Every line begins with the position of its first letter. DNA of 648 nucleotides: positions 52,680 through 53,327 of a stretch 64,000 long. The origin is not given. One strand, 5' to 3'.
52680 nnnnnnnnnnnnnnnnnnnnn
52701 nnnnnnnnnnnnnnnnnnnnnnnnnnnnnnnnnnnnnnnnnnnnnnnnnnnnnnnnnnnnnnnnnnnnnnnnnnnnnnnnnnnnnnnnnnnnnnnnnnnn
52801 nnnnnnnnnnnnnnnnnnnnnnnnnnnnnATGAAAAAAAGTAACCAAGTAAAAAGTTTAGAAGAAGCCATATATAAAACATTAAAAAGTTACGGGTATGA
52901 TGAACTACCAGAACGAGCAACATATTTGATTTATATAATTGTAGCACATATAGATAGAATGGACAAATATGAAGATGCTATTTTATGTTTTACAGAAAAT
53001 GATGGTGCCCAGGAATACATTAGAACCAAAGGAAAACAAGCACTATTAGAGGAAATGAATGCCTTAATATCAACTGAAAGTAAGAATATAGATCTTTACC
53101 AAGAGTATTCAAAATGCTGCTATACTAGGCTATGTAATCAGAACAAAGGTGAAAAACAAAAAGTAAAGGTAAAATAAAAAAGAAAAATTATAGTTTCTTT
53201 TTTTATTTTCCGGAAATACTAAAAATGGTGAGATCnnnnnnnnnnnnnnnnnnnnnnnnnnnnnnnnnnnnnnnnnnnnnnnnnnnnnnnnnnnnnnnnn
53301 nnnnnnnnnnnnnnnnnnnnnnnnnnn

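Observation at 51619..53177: Helicase-associated-domain repeat protein with a recent intragenic duplication and a split-off paralogous C-terminal domain, downstream of a two-component system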

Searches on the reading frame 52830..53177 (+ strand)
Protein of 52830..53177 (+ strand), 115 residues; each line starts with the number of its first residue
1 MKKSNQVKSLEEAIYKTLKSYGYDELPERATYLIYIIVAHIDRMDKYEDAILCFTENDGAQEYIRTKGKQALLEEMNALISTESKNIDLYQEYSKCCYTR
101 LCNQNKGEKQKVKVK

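Call 3: search_protein_families(library=pfam, proteins=[window:52830-53177:+], max_evalue=1)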
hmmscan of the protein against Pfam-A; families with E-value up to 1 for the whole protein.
window:52830-53177:+ (115 aa): 1 family
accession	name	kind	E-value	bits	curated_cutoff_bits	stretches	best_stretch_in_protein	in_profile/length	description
PF13852.11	DUF4197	-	0.042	13.9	24.9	1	36-97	83-144/199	Protein of unknown function (DUF4197)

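Call 35: search_solved_structures(query=A2, max_evalue=10)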
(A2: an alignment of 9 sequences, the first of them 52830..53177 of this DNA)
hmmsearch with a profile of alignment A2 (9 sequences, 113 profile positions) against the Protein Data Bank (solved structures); distinct sequences matched with E-value up to 10: 6.
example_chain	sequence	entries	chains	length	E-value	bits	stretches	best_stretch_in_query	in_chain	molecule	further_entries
10mt_E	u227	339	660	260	0.16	15.2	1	12-85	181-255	Proteasome subunit alpha type-5 | PROTEASOME COMPONENT PUP2 | 20S proteasome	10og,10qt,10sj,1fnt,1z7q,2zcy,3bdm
4g4s_E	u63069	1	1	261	0.16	15.1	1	12-85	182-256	Proteasome component PUP2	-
2z5c_C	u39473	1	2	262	0.16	15.1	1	12-85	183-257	Proteasome component PUP2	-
5fmf_S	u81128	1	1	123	0.43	13.8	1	57-85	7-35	TRANSCRIPTION INITIATION FACTOR IIE SUBUNIT BETA, TFA2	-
4wy9_A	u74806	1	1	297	0.63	13.2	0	35-68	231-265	Putative MCP-type signal transduction protein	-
5fyw_X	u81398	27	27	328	0.88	12.8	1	57-84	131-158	TRANSCRIPTION INITIATION FACTOR IIE SUBUNIT BETA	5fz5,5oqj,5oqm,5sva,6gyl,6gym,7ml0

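Call 36: predict_structure(alignment_id=A2)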
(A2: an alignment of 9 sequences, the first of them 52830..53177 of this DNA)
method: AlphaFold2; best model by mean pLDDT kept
length: 115 residues; sequences in the alignment: 9
mean_pLDDT: 78.3   pTM: 0.72
mean pLDDT of the five models: 78.3, 64.6, 64.3, 63.7, 63.3
residues with pLDDT >= 90: 14; 70-90: 73; 50-70: 18; < 50: 10
segments of 3 or more residues with pLDDT < 50: 1-3, 109-115
pLDDT, mean of each block of 10 residues (from residue 1): 67 88 70 88 85 85 90 89 66 87 65 42
secondary structure, 60 per line:
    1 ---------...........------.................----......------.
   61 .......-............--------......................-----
elements in order: H10-20 H27-43 H48-53 H60-67 H69-80 H89-110

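Call 54: search_protein_families(library=padloc, proteins=[window:52830-53177:+], max_evalue=0.01)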
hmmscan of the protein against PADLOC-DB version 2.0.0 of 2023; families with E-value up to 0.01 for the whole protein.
window:52830-53177:+ (115 aa): 0 families

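Call 61: search_protein_families(library=pfam, alignment_id=A2, max_evalue=1)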
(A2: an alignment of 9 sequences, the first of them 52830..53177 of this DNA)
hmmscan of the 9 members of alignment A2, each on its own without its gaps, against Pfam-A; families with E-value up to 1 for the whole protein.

A. member 1, window:52830-53177:+ (115 aa): 1 family
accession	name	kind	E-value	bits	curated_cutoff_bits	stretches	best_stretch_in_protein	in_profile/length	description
PF13852.11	DUF4197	-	0.042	13.9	24.9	1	36-97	83-144/199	Protein of unknown function (DUF4197)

B. families by the number of members that match (of 9 scanned): 13 families
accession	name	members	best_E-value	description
PF04383.19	KilA-N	2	0.035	KilA-N domain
PF13427.11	AadA_C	2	0.11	Aminoglycoside adenylyltransferase, C-terminal domain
PF13027.11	DUF3888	1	0.0038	Protein of unknown function (DUF3888)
PF18659.6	CelTOS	1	0.0097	Cell-traversal protein for ookinetes and sporozoites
PF01250.22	Ribosomal_S6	1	0.012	Ribosomal protein S6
PF17675.6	APG6_N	1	0.032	Apg6 coiled-coil region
PF13852.11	DUF4197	1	0.042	Protein of unknown function (DUF4197)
PF11861.13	DUF3381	1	0.049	Ribosomal RNA methyltransferase Spb1, DUF3381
PF03247.19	Prothymosin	1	0.063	Prothymosin/parathymosin family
PF06135.17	IreB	1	0.077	IreB regulatory phosphoprotein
PF01923.23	Cob_adeno_trans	1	0.13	Cobalamin adenosyltransferase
PF16854.11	VPS53_C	1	0.16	Vacuolar protein sorting-associated protein 53 C-terminus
PF07467.17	BLIP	1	0.19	Beta-lactamase inhibitor (BLIP)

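Call 75: search_dna_similar(query=window:52830-53177:+, collection=phages, mode=protein, max_evalue=0.1, max_rows=10)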
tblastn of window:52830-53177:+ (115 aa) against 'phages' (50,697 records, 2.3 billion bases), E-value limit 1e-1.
No match.

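Call 81: search_protein_representatives(alignment_id=A2)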
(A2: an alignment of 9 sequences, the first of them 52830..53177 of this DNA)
Query: 9 sequences, 113 profile positions. Proteins with E-value up to 0.001 (for the whole library): 24; up to 1e-10: 13; up to 1e-30: 7. The best 24 are listed.
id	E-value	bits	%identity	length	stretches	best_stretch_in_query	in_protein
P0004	3.1e-91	317.1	-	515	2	2-112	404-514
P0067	4.2e-46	171.7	-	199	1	3-113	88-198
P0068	1.1e-41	157.5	-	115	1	2-112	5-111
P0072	1.1e-40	154.2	-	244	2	3-80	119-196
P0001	4.9e-40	152.1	-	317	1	2-108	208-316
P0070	1.4e-37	144.2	-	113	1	1-113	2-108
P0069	3.1e-35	136.7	-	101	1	3-107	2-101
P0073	9.1e-24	99.7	-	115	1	2-110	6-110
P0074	2.5e-18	82.2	-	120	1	5-107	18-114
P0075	1.4e-14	70.2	-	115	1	3-108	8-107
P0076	3.4e-14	68.9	-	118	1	2-105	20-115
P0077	4.9e-11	58.7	-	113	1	3-103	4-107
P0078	6.7e-11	58.3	-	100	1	4-107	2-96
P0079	2.3e-09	53.3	-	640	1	6-110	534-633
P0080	5.6e-08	48.9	-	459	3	2-81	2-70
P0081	4.5e-06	42.7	-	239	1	3-111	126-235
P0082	1.5e-05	41.0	-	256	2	6-104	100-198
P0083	5.6e-05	39.2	-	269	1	2-108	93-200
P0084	6.6e-05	39.0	-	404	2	3-106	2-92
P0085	1.1e-04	38.2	-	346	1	4-103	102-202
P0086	1.5e-04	37.8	-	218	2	47-100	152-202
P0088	2.6e-04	37.0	-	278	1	2-96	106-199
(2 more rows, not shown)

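Call 82: search_protein_families(library=pfam, proteins=[P0072, P0079, P0080, P0081, P0082, P0083, P0084, P0085, P0086, P0088], max_evalue=0.001)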
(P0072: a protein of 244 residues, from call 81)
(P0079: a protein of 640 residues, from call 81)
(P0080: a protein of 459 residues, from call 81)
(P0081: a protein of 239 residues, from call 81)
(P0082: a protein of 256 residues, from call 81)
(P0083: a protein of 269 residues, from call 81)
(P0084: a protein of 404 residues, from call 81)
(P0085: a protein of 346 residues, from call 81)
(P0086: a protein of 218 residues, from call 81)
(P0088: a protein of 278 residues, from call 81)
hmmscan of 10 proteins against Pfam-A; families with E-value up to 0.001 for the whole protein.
P0072 (244 aa): 0 families

P0079 (640 aa): 3 families
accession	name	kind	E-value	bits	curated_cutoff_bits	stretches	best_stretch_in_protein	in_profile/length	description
PF04542.20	Sigma70_r2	-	4.9e-20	71.5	24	1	248-316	1-69/71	Sigma-70 region 2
PF04545.22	Sigma70_r4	-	1.4e-11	44.2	24.1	1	423-471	5-49/50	Sigma-70, region 4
PF04539.22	Sigma70_r3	-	6.2e-05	23.5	25.3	1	331-399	5-72/78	Sigma-70 region 3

P0080 (459 aa): 0 families

P0081 (239 aa): 0 families

P0082 (256 aa): 0 families

P0083 (269 aa): 0 families

P0084 (404 aa): 0 families

P0085 (346 aa): 0 families

P0086 (218 aa): 0 families

P0088 (278 aa): 0 families

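Call 84: find_encoding_contigs(protein=P0079, flank=6000, max_places=3)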
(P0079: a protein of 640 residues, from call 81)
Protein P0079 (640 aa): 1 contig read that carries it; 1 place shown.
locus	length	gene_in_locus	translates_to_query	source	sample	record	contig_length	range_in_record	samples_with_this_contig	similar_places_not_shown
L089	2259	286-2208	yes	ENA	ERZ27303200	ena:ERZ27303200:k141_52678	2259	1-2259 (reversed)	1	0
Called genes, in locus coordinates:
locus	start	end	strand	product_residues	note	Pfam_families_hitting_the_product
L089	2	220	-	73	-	?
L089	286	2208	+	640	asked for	PF04542:Sigma70_r2, PF04545:Sigma70_r4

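Call 86: find_encoding_contigs(protein=P0073, flank=5000, max_places=2)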
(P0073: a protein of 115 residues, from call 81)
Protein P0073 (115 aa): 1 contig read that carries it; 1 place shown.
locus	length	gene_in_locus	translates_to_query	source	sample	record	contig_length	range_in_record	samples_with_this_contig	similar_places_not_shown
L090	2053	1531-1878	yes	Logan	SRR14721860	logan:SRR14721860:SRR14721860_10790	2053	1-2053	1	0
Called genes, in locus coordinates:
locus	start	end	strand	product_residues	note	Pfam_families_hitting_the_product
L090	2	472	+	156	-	?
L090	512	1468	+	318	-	PF04545:Sigma70_r4 (weak)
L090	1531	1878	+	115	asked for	-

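Call 87: find_encoding_contigs(protein=P0074, flank=5000, max_places=2)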
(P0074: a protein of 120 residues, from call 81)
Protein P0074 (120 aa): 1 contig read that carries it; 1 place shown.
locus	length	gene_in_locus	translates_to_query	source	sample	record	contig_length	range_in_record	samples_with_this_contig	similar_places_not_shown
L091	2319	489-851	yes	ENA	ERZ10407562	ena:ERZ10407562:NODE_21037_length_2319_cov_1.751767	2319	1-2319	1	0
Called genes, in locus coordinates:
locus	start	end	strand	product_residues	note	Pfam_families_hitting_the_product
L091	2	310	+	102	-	?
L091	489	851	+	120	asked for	-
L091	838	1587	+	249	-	PF00117:GATase, PF07722:Peptidase_C26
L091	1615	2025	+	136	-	PF24591:Phage_YunG-like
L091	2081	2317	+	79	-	?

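Call 88: find_encoding_contigs(protein=P0075, flank=5000, max_places=2)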
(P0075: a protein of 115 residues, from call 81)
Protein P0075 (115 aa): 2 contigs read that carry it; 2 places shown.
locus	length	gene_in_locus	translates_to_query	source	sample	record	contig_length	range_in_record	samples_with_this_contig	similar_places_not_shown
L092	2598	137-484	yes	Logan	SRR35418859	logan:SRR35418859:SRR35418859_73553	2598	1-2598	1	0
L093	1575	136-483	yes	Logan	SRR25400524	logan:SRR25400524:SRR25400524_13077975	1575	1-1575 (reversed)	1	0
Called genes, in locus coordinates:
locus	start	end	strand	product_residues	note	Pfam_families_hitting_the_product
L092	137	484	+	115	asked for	-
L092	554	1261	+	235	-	PF00117:GATase, PF07722:Peptidase_C26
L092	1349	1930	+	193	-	PF09335:VTT_dom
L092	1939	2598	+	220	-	?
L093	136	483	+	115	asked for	-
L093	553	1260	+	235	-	PF00117:GATase, PF07722:Peptidase_C26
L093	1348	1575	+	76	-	?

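Call 89: search_protein_families(library=pfam, proteins=[L090:512-1468:+, L090:2-472:+, L091:2-310:+, L089:2-220:-], max_evalue=0.01)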
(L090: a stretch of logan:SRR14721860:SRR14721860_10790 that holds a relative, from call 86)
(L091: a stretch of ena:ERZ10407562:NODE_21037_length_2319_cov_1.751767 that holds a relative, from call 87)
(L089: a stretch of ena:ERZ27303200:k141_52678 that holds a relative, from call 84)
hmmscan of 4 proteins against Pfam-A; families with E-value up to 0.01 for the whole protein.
L090:512-1468:+ (318 aa): 1 family
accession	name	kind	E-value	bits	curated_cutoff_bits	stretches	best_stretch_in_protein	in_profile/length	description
PF04545.22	Sigma70_r4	-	1.5e-05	24.9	24.1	1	259-307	4-49/50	Sigma-70, region 4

L090:2-472:+ (156 aa): 1 family
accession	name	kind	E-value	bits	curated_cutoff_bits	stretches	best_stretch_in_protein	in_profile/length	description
PF02518.31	HATPase_c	-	3.6e-10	40.7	26.4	1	61-151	5-106/111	Histidine kinase-, DNA gyrase B-, and HSP90-like ATPase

L091:2-310:+ (102 aa): 1 family
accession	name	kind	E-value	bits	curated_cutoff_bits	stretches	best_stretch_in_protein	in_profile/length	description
PF10646.14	Germane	-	6.1e-05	24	23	1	6-91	30-116/117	Sporulation and spore germination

L089:2-220:- (73 aa): 1 family
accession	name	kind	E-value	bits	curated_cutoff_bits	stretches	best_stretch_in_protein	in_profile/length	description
PF03466.25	LysR_substrate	-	2.1e-08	34.2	28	1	3-71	136-205/209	LysR substrate binding domain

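Call 93: search_solved_structures(query=L090:512-1468:+, max_evalue=1)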
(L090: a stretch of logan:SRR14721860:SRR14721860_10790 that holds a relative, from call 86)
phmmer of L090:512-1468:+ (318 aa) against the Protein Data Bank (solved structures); distinct sequences matched with E-value up to 1: 24.
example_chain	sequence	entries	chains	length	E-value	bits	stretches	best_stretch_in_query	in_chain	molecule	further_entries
4g6d_A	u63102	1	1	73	3.2e-05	26.7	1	259-315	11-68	RNA polymerase sigma factor rpoD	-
7ckq_F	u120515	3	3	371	0.00024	23.9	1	240-315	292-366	RNA polymerase sigma factor SigA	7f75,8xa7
4g8x_A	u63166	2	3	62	0.00025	23.8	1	259-308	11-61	RNA polymerase sigma factor rpoD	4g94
8x6f_E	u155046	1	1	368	0.00042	23.1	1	246-315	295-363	RNA polymerase sigma factor SigA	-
7pp4_f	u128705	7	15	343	0.0015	21.3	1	235-315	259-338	RNA polymerase sigma factor SigB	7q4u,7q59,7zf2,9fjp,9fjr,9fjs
9dvs_G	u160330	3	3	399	0.0015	21.2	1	238-309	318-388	RNA polymerase sigma factor SigA1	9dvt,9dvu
8h3v_G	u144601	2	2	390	0.0017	21.1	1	238-309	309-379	RNA polymerase sigma factor SigA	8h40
7l7b_F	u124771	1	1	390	0.0065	19.2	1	255-317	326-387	RNA polymerase sigma factor SigA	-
1lv2_A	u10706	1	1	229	0.057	16.1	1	19-101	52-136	Hepatocyte nuclear factor 4-gamma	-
3n97_A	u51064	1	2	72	0.068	15.8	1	258-315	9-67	RNA polymerase sigma factor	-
1tty_A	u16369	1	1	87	0.088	15.4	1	259-314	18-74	RNA polymerase sigma factor rpoD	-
8dy9_F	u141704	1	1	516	0.11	15.1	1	259-310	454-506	RNA polymerase sigma factor SigA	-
8dy7_F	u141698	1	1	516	0.11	15.1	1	259-310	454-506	RNA polymerase sigma factor SigA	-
8k60_F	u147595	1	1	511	0.11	15.1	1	259-310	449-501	RNA polymerase principal sigma factor HrdB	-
7vpz_F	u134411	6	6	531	0.12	15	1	259-310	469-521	RNA polymerase principal sigma factor HrdB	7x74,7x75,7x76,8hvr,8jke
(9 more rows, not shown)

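Call 100: search_protein_families(library=ncbifam, proteins=[window:52830-53177:+, P0073, L090:512-1468:+, P0079, P0085], max_evalue=0.01)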
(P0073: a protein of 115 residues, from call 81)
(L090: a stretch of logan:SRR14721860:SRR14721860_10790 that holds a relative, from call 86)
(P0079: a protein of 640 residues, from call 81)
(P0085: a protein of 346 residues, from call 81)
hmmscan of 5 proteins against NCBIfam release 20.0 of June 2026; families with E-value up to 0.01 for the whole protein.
window:52830-53177:+ (115 aa): 0 families

P0073 (115 aa): 0 families

L090:512-1468:+ (318 aa): 8 families
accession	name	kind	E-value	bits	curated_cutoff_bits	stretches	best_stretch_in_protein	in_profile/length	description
TIGR02393.1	RpoD_Cterm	equivalog_domain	9.6e-07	28.6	354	1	224-318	143-236/238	RNA polymerase sigma factor RpoD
NF005920.0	PRK07921.1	subfamily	2.7e-06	26.7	464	1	235-318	244-326/328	RNA polymerase sigma factor SigB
NF006666.0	PRK09210.1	equivalog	4.7e-06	26.2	572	1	233-316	284-366/370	RNA polymerase sigma factor RpoD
NF005643.0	PRK07406.1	equivalog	6.6e-05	22.1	500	1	239-314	317-391/397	RNA polymerase sigma factor RpoD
TIGR02997.1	Sig70-cyanoRpoD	subfamily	0.00013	21.4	384.5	1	238-307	230-298/298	RNA polymerase sigma factor, RpoD/SigA family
TIGR02394.1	rpoS_proteo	equivalog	0.00046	19.8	378.7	1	231-310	196-274/285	RNA polymerase sigma factor RpoS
NF005642.0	PRK07405.1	subfamily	0.00046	19.5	524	1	250-310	250-309/318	RNA polymerase sigma factor SigD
NF041931.2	MzaA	equivalog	0.0012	17.8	800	1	258-317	652-712/726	MZA anti-phage system associated sigma-70 family RNA polymerase sigma factor MzaA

P0079 (640 aa): 46 families (the best 25 are shown)
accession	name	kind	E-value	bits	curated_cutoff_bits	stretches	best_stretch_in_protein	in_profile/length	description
NF006666.0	PRK09210.1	equivalog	2.2e-75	254.3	572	1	163-478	52-364/370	RNA polymerase sigma factor RpoD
NF004208.0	PRK05658.1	equivalog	6.3e-68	230.3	555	1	76-472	229-618/631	RNA polymerase sigma factor RpoD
TIGR02997.1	Sig70-cyanoRpoD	subfamily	1e-67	228.5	384.5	1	225-471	57-298/298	RNA polymerase sigma factor, RpoD/SigA family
TIGR02393.1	RpoD_Cterm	equivalog_domain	2.5e-67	226.9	354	1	244-476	1-230/238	RNA polymerase sigma factor RpoD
TIGR02394.1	rpoS_proteo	equivalog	7.6e-67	225.8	378.7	1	207-479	9-279/285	RNA polymerase sigma factor RpoS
NF004560.0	PRK05901.1-1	equivalog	2e-66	225.2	711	1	180-471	223-503/516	RNA polymerase sigma factor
NF004561.0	PRK05901.1-3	equivalog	1.7e-65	222.1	582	1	222-471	279-524/537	RNA polymerase sigma factor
NF004207.0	PRK05657.1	equivalog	3.7e-64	217.2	394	1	179-477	24-320/329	RNA polymerase sigma factor RpoS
NF005643.0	PRK07406.1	equivalog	1.9e-62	211.6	500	1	241-471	158-384/397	RNA polymerase sigma factor RpoD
NF005920.0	PRK07921.1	subfamily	2.7e-60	204.1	464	1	221-471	69-315/328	RNA polymerase sigma factor SigB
NF005785.0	PRK07598.1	equivalog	3.1e-59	200.9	554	1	237-471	169-399/415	RNA polymerase sigma factor SigC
NF041931.2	MzaA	equivalog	4.2e-59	201.1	800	1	239-485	471-716/726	MZA anti-phage system associated sigma-70 family RNA polymerase sigma factor MzaA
NF004562.0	PRK05901.1-4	equivalog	2.5e-56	191.4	779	1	213-484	284-554/571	RNA polymerase sigma factor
NF005642.0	PRK07405.1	subfamily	1.7e-55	188.4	524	1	226-472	66-307/318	RNA polymerase sigma factor SigD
NF004615.0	PRK05949.1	subfamily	1.6e-53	181.7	530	1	226-479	75-324/327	RNA polymerase sigma factor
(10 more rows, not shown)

P0085 (346 aa): 0 families

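Call 101: search_protein_families(library=phrogs, proteins=[window:52830-53177:+, P0073, L090:512-1468:+, P0085], max_evalue=0.01)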
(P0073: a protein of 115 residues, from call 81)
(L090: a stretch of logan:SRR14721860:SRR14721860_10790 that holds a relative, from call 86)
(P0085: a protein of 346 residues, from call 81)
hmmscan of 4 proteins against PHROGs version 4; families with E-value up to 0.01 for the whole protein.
window:52830-53177:+ (115 aa): 0 families

P0073 (115 aa): 0 families

L090:512-1468:+ (318 aa): 1 family
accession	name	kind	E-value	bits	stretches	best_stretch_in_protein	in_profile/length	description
phrog_351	-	transcription regulation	1.3e-07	31.7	1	224-315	647-731/928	RNA polymerase sigma factor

P0085 (346 aa): 0 families

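Call 102: find_encoding_contigs(protein=P0072, flank=5000, max_places=2)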
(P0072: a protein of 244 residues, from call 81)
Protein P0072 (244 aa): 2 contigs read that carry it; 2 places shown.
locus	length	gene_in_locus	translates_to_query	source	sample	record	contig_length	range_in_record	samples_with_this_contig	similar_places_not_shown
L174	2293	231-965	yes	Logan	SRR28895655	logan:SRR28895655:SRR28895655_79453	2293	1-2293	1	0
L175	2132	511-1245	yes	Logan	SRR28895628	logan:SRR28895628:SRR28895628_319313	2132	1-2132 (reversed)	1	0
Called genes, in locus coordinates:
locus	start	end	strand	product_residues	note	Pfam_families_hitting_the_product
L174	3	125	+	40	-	?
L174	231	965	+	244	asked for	-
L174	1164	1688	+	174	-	-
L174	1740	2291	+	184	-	?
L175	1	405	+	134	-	?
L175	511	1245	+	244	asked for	-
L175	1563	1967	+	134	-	-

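Call 103: find_encoding_contigs(protein=P0076, flank=5000, max_places=2)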
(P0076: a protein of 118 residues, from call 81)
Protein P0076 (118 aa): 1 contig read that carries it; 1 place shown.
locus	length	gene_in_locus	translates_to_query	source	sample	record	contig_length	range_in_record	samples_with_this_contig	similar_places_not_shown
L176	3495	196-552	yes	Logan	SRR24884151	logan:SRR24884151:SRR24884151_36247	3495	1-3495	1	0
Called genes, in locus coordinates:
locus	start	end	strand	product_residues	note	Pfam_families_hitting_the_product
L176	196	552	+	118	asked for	-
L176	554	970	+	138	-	PF24591:Phage_YunG-like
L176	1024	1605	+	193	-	PF09335:VTT_dom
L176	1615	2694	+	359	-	PF02646:RmuC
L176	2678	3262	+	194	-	PF09997:DUF2238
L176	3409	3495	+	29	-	?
